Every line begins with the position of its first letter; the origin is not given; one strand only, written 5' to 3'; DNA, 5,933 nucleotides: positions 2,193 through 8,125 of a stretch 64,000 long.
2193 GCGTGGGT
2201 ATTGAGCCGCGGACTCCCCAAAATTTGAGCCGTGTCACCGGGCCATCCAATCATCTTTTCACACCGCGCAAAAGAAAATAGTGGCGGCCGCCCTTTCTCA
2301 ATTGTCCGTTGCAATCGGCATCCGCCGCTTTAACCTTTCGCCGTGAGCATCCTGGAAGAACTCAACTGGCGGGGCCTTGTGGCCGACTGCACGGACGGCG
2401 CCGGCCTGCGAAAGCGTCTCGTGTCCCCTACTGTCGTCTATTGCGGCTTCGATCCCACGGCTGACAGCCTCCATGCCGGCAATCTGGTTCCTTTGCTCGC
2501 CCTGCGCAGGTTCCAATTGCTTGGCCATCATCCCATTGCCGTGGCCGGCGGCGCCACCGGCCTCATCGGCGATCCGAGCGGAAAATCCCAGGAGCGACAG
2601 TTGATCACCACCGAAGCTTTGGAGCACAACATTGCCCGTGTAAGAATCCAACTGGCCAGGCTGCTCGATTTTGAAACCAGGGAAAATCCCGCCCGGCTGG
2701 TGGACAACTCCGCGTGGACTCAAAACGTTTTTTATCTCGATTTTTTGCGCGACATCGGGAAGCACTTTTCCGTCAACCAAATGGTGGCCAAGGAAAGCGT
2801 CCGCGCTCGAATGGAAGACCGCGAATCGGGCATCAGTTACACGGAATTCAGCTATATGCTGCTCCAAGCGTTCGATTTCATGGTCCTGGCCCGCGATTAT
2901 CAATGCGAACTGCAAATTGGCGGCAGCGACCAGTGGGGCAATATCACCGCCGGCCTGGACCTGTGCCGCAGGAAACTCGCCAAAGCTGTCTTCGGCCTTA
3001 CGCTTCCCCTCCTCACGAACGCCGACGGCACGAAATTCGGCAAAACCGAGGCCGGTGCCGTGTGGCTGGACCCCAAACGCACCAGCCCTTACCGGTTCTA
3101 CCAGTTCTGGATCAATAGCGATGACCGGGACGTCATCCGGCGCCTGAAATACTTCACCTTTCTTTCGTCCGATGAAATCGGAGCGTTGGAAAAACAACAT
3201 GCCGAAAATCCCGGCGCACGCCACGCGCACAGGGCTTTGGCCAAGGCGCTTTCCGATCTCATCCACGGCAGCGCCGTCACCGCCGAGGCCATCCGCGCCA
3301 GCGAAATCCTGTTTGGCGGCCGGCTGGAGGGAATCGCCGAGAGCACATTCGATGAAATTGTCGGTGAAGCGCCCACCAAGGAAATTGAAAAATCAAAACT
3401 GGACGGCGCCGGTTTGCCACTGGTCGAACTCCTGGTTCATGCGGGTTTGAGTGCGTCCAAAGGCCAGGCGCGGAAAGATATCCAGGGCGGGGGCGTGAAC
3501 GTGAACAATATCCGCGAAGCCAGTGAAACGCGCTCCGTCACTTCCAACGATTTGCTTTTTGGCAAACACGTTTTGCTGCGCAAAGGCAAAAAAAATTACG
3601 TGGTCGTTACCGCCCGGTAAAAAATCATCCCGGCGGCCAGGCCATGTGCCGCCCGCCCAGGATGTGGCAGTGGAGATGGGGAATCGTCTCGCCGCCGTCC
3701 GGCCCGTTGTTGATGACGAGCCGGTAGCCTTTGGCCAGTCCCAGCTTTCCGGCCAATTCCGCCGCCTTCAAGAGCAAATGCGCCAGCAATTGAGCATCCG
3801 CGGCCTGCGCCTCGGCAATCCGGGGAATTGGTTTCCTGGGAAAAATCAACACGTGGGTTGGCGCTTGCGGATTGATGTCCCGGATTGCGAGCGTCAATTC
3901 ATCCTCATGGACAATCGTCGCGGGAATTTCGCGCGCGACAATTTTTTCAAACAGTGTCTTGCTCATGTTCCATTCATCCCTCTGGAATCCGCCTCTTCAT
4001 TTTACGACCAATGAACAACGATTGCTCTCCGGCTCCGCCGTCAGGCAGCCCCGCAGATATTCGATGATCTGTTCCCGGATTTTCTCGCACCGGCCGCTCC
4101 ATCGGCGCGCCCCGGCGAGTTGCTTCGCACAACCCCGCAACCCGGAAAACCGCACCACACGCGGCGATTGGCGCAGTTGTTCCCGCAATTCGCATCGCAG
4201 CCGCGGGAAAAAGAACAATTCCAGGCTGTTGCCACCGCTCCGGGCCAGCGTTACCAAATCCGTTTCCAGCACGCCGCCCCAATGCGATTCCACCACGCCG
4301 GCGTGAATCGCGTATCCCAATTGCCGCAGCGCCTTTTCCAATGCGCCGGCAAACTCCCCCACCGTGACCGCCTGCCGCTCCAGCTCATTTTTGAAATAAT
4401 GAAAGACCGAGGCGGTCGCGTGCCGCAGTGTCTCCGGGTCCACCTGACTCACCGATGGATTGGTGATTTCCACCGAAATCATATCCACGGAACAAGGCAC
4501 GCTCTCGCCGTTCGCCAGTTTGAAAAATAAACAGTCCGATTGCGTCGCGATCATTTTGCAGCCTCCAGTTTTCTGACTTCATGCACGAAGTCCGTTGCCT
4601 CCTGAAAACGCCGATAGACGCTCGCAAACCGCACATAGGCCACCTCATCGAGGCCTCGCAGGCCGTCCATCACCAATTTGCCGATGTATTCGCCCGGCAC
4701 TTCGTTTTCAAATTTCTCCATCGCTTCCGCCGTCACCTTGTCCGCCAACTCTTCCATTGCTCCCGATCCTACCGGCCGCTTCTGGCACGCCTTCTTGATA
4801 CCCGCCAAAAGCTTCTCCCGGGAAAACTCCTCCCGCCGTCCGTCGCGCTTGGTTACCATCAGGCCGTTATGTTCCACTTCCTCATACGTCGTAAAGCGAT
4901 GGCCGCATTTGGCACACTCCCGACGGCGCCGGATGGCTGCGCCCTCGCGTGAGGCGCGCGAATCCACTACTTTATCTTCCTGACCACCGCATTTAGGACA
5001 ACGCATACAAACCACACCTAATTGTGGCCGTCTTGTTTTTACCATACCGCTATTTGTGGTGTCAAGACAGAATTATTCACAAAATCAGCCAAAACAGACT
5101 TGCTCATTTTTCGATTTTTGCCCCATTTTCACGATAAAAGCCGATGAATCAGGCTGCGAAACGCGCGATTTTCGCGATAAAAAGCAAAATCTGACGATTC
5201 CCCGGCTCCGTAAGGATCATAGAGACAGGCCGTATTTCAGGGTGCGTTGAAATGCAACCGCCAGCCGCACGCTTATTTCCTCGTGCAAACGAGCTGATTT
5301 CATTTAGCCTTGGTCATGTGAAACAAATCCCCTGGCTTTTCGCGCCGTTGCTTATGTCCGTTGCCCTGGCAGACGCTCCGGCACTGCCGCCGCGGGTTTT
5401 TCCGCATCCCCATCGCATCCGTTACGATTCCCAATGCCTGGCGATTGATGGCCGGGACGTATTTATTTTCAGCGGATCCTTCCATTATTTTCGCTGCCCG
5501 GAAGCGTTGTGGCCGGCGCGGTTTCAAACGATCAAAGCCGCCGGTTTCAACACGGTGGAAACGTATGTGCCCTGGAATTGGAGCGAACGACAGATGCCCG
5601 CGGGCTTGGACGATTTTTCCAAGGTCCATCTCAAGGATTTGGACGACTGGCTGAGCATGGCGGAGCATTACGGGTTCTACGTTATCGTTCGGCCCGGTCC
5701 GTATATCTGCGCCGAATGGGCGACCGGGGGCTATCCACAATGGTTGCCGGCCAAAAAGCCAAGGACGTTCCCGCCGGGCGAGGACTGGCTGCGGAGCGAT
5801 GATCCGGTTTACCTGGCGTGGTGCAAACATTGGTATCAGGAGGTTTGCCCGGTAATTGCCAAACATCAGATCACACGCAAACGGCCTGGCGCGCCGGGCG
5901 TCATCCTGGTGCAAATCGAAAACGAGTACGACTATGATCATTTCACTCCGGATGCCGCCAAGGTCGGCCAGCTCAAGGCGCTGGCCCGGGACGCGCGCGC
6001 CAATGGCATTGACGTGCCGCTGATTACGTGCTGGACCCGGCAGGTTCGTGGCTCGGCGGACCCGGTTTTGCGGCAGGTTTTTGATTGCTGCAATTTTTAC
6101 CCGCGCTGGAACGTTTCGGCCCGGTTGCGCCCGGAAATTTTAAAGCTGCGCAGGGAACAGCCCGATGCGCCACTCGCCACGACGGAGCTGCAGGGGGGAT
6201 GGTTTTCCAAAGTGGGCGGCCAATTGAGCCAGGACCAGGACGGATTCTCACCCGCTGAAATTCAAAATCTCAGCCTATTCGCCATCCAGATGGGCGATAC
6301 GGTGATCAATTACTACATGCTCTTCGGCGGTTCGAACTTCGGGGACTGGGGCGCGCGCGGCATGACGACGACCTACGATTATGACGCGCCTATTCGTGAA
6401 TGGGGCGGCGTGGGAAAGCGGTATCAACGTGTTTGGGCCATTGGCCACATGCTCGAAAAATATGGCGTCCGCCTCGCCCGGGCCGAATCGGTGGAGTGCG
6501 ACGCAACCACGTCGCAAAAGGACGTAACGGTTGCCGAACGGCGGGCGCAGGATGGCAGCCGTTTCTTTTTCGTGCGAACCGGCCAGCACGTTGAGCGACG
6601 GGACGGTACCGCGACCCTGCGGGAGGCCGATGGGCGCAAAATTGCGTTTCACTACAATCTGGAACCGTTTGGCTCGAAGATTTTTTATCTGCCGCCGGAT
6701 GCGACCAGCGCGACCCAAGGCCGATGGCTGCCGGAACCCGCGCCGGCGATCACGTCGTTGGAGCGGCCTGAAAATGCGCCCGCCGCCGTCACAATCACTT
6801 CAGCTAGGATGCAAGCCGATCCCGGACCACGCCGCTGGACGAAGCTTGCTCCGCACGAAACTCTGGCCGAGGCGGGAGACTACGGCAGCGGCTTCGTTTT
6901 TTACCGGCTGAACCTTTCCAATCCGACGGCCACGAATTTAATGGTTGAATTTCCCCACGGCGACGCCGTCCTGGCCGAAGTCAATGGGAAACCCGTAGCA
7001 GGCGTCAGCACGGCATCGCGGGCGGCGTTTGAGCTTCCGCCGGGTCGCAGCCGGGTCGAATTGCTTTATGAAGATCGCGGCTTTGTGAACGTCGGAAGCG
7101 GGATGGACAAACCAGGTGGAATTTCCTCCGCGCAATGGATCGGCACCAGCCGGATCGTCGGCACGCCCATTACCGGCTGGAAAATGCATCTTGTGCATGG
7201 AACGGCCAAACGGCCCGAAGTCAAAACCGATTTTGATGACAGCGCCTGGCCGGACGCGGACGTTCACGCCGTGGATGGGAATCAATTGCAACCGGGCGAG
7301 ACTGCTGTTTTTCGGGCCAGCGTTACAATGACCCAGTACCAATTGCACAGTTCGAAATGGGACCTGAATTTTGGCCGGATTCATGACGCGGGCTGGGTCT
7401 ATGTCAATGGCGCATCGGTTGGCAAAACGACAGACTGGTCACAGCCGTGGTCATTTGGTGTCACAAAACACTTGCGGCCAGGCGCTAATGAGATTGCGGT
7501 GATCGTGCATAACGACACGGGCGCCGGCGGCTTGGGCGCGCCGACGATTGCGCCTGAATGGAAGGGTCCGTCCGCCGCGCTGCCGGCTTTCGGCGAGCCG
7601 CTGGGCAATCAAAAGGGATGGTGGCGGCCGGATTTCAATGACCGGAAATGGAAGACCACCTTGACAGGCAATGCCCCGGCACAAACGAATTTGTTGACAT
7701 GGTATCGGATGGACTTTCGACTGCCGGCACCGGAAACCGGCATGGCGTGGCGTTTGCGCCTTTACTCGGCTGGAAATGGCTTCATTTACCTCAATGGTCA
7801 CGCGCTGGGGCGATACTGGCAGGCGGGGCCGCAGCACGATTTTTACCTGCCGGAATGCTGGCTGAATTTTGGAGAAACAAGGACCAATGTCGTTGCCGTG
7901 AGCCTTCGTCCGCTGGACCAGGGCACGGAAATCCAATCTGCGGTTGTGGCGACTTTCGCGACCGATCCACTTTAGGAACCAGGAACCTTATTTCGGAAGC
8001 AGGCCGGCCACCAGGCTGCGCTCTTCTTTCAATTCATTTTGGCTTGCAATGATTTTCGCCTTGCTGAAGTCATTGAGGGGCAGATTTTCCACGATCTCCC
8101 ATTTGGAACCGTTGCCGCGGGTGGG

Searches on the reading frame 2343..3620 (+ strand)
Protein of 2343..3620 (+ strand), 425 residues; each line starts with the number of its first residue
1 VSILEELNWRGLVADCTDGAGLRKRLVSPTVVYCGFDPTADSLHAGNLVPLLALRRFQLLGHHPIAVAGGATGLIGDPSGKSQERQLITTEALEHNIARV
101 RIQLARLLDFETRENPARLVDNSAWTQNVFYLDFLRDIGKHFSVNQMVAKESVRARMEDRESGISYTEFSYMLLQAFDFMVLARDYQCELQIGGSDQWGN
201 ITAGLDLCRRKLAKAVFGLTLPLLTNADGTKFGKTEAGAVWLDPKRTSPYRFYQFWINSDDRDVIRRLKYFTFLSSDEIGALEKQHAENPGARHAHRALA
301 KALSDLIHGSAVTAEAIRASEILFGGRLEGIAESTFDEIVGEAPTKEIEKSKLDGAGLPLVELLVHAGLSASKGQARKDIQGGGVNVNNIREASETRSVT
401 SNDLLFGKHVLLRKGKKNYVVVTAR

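Call 75: search_protein_families(library=pfam, proteins=[window:2343-3620:+], max_evalue=0.00001)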
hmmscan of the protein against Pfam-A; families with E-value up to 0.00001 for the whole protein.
window:2343-3620:+ (425 aa): 2 families
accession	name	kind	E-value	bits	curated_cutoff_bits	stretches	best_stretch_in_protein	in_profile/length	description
PF00579.31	tRNA-synt_1b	-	3.5e-80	269.9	21.1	1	29-324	5-291/292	tRNA synthetases class I (W and Y)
PF22421.1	SYY_C-terminal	-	6.9e-19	68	27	1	346-422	7-83/83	Tyrosine--tRNA ligase SYY-like C-terminal domain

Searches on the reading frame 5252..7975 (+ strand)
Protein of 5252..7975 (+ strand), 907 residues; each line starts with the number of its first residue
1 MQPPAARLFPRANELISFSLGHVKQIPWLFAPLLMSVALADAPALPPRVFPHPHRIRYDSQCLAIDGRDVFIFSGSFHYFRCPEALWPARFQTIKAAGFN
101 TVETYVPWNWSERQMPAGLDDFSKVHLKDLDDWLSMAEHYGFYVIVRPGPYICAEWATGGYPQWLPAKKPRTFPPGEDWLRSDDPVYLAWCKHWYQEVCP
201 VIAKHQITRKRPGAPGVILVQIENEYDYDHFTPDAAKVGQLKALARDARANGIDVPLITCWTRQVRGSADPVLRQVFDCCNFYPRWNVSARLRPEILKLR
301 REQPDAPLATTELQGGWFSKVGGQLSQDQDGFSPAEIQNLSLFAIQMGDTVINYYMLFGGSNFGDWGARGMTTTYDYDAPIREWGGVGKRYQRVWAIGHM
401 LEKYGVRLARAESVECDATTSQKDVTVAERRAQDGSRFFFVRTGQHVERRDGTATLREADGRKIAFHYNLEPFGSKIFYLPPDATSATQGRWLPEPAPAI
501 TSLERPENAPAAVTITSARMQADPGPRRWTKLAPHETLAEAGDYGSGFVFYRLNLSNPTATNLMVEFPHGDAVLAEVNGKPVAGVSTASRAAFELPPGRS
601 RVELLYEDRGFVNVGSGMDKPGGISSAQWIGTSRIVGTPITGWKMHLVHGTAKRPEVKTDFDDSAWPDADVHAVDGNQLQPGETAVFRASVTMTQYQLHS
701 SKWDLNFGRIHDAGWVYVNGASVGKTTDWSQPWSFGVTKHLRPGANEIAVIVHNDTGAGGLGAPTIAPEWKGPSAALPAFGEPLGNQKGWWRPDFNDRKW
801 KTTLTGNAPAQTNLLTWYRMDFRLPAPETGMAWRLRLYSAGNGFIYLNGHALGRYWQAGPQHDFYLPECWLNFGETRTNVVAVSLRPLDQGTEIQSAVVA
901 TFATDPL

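Call 74: search_protein_families(library=pfam, proteins=[window:5252-7975:+], max_evalue=0.00001)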
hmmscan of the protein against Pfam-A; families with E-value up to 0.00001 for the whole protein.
window:5252-7975:+ (907 aa): 6 families
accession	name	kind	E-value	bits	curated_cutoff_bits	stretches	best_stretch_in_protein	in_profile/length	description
PF01301.25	Glyco_hydro_35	-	1.4e-68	232.3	27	1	63-396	2-314/319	Glycosyl hydrolases family 35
PF21467.3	BetaGal_gal-bd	-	2.9e-15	56.6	27.3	1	815-874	1-60/62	Beta-galactosidase, galactose-binding domain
PF13364.12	BetaGal_ABD2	-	4.9e-11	43.8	23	1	787-887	4-108/112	Beta-galactosidase second all-beta domain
PF02837.24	Glyco_hydro_2_N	-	9e-08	32.7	28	1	668-753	57-134/169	Glycosyl hydrolases family 2, sugar binding domain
PF22666.2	Glyco_hydro_2_N2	-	1.9e-07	31.7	27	1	683-755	48-120/167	Glycosyl hydrolase 2 galactose-binding domain-like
PF02449.21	Glyco_hydro_42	-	5e-07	29.9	21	1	80-229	5-141/376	Beta-galactosidase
